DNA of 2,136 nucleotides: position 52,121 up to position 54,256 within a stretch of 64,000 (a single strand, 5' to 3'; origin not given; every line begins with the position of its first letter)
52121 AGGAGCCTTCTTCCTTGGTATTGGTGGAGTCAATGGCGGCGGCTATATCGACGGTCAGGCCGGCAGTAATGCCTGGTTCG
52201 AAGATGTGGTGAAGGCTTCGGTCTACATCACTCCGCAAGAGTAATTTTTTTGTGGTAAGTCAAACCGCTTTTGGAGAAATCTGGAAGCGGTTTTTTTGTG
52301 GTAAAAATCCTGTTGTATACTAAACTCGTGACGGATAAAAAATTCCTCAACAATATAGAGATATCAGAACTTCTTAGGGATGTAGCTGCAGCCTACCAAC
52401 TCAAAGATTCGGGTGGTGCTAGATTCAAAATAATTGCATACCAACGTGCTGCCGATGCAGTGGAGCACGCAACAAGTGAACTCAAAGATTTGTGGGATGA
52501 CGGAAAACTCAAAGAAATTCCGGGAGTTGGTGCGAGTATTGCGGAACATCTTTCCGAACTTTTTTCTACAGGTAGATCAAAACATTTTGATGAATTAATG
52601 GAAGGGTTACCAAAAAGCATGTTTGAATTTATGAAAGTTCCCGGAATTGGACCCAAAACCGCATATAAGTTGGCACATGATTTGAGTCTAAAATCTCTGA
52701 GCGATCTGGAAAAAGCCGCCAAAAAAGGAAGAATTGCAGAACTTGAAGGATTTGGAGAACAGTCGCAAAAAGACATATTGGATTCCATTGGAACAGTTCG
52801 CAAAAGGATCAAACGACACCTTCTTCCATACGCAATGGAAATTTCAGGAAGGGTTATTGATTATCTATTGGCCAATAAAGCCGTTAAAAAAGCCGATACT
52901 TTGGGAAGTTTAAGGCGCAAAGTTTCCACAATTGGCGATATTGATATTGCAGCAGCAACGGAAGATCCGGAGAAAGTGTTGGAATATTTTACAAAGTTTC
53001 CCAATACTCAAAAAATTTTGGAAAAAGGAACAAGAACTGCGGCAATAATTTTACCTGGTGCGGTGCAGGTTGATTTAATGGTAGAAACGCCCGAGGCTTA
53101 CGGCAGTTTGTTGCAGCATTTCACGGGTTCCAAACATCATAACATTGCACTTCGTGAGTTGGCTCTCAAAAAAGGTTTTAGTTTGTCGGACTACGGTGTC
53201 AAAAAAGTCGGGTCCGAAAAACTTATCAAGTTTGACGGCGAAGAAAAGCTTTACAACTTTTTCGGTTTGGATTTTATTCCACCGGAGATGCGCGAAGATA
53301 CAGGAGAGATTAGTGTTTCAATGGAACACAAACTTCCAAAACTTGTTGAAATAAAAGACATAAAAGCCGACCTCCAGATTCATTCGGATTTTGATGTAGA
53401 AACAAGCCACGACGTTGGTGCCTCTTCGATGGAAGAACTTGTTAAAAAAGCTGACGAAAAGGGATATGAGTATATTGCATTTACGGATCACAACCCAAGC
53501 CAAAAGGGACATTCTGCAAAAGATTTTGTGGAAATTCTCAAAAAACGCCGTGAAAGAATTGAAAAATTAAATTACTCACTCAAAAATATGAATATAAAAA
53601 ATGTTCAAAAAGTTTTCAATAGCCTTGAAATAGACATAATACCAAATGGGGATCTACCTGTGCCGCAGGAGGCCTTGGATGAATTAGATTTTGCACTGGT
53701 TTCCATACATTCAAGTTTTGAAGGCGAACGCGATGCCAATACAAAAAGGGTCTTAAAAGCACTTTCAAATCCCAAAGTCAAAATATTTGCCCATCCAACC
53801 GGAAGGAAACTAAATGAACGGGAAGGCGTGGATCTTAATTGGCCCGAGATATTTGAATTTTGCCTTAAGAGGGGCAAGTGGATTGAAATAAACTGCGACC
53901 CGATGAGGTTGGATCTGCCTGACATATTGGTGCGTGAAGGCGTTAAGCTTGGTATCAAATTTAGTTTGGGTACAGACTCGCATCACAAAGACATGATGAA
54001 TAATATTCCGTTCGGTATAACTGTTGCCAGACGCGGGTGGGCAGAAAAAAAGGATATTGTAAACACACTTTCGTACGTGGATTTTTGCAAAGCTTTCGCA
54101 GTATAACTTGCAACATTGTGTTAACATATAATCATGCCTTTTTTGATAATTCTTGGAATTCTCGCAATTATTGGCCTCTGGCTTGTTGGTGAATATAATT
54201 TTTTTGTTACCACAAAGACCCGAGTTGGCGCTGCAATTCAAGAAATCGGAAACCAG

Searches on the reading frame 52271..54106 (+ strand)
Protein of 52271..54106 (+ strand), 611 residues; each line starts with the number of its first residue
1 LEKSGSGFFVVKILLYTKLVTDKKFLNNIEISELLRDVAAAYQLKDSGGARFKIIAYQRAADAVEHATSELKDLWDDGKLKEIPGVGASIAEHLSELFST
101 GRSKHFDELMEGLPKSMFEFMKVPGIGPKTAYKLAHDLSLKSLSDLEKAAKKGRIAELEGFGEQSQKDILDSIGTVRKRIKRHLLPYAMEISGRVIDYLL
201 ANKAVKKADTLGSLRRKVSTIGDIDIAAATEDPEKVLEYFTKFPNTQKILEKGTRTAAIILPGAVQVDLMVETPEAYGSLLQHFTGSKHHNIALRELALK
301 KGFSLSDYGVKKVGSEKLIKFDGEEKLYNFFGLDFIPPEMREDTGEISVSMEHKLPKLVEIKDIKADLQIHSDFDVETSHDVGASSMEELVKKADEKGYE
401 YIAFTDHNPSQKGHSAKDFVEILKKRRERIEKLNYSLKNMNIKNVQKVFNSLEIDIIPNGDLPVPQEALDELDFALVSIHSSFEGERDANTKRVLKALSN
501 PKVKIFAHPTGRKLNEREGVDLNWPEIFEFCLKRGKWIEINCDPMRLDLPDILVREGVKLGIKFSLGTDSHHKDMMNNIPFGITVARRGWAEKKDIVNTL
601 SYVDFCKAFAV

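Call 34: search_protein_families(library=pfam, proteins=[window:52271-54106:+], max_evalue=0.001)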
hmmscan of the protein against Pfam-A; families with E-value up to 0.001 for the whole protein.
window:52271-54106:+ (611 aa): 10 families
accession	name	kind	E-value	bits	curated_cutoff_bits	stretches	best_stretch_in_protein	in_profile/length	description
PF14791.11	DNA_pol_B_thumb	-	1.2e-21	76.8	25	1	281-342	2-63/63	DNA polymerase beta thumb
PF14716.13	HHH_8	-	3.4e-13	50.2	30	1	28-102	3-72/73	Helix-hairpin-helix domain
PF14520.12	HHH_5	-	2.4e-09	38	27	1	120-172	4-54/57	Helix-hairpin-helix domain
PF02811.25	PHP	-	3.1e-08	34.5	26.4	1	367-485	1-98/164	PHP domain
PF00633.29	HHH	-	1.1e-07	31.7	24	1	113-134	6-27/30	Helix-hairpin-helix motif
PF10391.15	DNA_pol_lambd_f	-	1.3e-05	25.3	29.8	1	119-149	2-31/51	Fingers domain of DNA polymerase lambda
PF11798.14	IMS_HHH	-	7.6e-05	23.2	24.4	0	122-135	15-28/32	IMS family HHH motif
PF11731.14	Cdd1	-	0.00025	21.6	25.5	0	116-150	4-37/86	Pathogenicity locus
PF21176.3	RecR_HhH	-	0.00048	20.3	27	0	119-138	7-26/45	RecR, helix-hairpin-helix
PF21999.2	IMS_HHH_1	-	0.00054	20.8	27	0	123-150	3-29/53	DNA polymerase-iota, thumb domain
